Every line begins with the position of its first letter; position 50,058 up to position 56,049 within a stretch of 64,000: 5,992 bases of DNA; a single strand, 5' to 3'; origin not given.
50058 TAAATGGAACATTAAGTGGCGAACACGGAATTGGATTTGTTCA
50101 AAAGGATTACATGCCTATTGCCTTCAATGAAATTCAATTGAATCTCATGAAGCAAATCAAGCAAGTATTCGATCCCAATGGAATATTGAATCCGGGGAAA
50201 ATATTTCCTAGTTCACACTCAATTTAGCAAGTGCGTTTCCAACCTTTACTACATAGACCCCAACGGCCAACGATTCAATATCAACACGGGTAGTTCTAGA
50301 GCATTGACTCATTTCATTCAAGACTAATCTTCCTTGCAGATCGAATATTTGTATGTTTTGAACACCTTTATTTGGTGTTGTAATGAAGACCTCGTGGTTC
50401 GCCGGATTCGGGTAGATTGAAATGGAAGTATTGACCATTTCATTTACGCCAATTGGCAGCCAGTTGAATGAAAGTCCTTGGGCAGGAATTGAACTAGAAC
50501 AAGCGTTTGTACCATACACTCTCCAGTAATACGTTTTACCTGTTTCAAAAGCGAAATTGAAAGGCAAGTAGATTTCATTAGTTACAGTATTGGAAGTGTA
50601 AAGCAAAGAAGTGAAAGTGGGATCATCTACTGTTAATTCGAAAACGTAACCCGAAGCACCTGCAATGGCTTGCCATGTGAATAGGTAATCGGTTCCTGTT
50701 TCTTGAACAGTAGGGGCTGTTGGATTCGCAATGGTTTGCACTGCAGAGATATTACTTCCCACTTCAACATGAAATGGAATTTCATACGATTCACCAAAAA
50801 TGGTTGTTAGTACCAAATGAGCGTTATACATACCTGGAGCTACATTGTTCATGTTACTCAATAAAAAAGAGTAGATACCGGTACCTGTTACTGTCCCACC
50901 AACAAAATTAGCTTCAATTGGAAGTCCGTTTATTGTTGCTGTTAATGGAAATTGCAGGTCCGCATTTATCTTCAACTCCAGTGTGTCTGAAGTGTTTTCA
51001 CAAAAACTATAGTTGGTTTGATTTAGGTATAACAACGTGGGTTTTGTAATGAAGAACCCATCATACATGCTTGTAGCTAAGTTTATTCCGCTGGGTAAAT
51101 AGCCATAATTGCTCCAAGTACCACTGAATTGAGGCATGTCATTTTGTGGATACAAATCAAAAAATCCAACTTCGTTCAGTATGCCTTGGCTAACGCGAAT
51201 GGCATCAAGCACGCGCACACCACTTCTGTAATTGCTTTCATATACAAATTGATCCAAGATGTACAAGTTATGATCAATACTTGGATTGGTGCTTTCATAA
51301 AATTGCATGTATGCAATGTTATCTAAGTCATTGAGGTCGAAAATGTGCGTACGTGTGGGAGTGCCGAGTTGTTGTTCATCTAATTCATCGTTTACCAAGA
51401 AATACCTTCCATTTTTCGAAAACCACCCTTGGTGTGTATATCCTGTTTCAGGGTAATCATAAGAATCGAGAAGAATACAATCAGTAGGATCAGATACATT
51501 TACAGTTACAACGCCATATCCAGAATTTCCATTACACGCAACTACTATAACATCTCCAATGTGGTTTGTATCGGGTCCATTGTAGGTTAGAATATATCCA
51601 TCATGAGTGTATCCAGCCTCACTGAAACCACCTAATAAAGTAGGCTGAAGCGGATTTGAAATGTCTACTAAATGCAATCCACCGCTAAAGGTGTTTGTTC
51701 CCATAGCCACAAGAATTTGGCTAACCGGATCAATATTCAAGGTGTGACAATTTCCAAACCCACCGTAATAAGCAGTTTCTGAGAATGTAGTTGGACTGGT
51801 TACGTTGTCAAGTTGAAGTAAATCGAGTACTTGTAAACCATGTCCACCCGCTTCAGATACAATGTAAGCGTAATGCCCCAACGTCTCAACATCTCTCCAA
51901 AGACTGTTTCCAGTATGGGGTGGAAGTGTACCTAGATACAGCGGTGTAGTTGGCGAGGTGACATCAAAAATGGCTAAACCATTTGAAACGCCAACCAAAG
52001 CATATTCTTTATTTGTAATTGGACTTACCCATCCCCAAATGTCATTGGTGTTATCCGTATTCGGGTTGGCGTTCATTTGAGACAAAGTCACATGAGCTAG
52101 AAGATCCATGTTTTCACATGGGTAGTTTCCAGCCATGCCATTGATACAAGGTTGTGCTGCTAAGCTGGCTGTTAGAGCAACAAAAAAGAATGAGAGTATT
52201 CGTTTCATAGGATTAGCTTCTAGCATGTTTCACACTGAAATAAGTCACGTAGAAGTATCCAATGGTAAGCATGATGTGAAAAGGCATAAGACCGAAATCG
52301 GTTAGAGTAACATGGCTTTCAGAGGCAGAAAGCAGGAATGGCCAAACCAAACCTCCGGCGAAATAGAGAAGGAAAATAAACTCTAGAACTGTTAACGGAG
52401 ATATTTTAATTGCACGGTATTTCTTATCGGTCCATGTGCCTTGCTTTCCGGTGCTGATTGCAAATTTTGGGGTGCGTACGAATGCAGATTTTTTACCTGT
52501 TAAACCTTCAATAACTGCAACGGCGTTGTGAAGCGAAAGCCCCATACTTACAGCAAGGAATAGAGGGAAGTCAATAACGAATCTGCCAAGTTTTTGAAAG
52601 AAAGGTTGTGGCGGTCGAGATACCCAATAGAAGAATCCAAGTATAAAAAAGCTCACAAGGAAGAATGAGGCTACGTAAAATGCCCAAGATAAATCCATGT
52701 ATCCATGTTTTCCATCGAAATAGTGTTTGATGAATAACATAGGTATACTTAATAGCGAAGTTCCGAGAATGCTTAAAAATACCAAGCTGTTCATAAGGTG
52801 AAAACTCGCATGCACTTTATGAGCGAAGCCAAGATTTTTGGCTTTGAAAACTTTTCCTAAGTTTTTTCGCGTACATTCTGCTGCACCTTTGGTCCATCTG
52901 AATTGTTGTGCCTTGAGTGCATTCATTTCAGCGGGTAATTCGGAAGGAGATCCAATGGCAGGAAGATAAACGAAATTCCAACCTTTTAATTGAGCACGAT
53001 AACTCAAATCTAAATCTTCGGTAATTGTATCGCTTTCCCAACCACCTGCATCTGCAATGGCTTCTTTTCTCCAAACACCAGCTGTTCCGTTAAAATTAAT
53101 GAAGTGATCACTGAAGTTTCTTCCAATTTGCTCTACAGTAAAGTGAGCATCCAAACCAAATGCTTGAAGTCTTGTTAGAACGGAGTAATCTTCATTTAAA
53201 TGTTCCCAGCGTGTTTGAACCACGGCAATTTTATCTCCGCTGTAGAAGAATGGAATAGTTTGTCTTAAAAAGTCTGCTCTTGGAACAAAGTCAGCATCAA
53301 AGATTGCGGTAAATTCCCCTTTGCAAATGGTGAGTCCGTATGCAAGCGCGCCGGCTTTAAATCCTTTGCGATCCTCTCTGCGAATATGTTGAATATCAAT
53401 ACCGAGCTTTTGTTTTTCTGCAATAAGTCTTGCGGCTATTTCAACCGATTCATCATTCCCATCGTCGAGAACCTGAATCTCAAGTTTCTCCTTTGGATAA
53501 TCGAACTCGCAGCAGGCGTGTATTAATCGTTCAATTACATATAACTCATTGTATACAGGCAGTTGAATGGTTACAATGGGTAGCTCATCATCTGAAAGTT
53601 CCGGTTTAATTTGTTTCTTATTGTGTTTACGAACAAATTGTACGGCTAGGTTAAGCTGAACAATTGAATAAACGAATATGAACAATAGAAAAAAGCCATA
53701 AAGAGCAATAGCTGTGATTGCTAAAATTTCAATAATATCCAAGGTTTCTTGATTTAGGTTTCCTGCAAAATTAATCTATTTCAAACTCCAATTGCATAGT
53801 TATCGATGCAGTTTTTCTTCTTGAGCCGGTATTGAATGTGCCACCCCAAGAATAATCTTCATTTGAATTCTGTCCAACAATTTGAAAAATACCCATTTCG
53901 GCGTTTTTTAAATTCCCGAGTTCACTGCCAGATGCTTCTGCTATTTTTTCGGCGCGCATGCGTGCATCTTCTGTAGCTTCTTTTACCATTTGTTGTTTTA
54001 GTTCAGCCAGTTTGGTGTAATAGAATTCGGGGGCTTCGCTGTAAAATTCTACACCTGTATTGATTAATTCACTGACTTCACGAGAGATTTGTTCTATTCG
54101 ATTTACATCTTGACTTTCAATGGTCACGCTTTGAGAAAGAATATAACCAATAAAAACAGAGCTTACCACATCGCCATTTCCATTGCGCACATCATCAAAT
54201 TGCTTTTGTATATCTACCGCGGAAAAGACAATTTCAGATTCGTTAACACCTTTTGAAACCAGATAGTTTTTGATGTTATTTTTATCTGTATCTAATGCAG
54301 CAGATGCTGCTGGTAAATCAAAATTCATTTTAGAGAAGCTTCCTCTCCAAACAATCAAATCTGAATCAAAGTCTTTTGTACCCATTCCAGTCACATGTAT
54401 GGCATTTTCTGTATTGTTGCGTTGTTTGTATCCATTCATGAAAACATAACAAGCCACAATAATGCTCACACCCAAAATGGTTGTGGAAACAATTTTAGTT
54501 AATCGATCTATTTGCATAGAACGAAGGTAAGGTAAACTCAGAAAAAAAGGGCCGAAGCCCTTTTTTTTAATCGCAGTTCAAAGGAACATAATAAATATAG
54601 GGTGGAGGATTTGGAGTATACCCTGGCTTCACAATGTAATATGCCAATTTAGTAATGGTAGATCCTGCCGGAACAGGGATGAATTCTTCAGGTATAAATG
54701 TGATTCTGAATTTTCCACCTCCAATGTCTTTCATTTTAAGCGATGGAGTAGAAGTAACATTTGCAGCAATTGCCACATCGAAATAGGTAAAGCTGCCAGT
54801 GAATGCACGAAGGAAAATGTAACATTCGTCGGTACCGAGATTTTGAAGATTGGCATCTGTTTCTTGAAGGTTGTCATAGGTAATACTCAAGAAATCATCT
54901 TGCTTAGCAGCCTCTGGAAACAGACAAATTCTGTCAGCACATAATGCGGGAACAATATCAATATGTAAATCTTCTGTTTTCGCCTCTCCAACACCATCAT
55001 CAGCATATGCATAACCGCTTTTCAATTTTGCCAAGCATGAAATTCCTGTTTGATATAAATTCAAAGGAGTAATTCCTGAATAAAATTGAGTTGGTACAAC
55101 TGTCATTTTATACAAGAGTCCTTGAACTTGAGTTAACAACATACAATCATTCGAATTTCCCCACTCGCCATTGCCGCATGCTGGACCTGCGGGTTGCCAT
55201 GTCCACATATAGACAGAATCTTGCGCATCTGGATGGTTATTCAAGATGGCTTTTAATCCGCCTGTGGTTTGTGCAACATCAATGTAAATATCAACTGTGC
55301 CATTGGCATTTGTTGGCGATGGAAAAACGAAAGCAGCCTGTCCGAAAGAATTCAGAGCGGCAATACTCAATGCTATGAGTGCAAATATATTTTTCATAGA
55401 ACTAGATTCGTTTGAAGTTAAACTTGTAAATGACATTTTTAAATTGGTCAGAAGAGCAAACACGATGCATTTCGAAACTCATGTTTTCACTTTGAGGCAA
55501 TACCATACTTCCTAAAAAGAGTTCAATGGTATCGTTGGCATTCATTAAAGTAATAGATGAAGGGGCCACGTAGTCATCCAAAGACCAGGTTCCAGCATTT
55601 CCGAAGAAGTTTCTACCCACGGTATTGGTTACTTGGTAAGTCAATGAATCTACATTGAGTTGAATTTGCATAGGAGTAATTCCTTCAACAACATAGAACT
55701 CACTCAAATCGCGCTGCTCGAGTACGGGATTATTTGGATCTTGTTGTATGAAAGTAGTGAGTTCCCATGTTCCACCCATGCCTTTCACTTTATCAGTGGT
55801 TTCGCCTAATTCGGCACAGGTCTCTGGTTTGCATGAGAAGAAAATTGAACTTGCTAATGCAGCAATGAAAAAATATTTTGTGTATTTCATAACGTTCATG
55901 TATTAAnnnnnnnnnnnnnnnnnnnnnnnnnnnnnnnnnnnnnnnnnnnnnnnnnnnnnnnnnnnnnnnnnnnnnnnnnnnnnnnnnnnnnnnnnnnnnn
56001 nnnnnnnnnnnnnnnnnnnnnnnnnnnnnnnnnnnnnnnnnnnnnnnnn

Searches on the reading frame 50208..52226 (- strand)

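Call 10: search_protein_families(library=pfam, proteins=[window:50208-52226:-])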
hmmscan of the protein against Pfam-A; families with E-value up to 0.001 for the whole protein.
window:50208-52226:- (672 aa): 2 families
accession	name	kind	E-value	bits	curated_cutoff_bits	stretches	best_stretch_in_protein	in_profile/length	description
PF18962.6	Por_Secre_tail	-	4.3e-13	49.8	27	1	604-665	1-65/75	Secretion system C-terminal sorting domain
PF08309.17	LVIVD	-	4.6e-09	35.9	20.2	0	181-199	20-38/42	LVIVD repeat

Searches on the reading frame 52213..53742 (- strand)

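Call 10: search_protein_families(library=pfam, proteins=[window:52213-53742:-])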
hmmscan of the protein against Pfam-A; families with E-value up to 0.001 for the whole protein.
window:52213-53742:- (509 aa): 3 families
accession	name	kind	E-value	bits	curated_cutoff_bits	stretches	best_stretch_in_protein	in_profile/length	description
PF13641.12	Glyco_tranf_2_3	-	2.3e-21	77.3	27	1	57-286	3-230/230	Glycosyltransferase like family 2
PF00535.33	Glycos_transf_2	-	7.8e-19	68.7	23.3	1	60-193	3-130/168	Glycosyl transferase family 2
PF13632.12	Glyco_trans_2_3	-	1.2e-18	68.1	27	1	147-365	4-195/198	Glycosyl transferase family group 2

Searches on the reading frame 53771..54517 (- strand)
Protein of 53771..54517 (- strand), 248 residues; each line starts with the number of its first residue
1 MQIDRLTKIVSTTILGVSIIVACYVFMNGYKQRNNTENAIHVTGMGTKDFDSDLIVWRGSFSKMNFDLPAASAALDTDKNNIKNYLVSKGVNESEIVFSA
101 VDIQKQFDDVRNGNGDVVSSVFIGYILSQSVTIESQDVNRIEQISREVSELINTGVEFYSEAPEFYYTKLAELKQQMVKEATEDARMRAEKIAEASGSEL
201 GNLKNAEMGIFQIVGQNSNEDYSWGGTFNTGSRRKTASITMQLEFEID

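Call 10: search_protein_families(library=pfam, proteins=[window:53771-54517:-])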
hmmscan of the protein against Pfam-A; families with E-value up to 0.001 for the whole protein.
window:53771-54517:- (248 aa): 1 family
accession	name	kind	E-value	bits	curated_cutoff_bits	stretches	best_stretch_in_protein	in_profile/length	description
PF04402.19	SIMPL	-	2e-26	94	25.2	1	40-214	1-161/205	Protein of unknown function (DUF541)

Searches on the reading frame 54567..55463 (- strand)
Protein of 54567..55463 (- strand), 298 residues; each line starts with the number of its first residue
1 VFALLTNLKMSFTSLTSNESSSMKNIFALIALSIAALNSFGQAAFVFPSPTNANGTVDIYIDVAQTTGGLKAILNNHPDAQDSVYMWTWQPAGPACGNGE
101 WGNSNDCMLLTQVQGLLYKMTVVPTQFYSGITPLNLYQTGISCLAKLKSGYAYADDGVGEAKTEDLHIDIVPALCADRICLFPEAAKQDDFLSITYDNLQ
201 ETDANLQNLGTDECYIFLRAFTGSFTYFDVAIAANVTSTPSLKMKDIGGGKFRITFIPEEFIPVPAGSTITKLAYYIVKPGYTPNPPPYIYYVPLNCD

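Call 10: search_protein_families(library=pfam, proteins=[window:54567-55463:-])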
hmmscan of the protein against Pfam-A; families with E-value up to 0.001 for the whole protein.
window:54567-55463:- (298 aa): 1 family
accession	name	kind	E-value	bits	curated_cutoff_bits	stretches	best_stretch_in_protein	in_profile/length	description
PF16328.11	DUF4961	-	1.6e-10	41.1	27.1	1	183-278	188-275/283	Domain of unknown function (DUF4961)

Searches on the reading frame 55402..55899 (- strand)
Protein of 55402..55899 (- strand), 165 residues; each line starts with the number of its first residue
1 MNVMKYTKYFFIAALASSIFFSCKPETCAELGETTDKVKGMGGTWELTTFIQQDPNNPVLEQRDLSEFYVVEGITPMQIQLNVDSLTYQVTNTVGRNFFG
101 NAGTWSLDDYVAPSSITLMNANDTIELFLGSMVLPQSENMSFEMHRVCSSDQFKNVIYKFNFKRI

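Call 10: search_protein_families(library=pfam, proteins=[window:55402-55899:-])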
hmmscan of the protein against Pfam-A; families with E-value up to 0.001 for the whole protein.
window:55402-55899:- (165 aa): 1 family
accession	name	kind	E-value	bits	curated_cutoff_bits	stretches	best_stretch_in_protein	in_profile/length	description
PF16395.11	DUF5004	-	3.2e-07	30.9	21.6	1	26-163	6-153/153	Domain of unknown function (DUF5004)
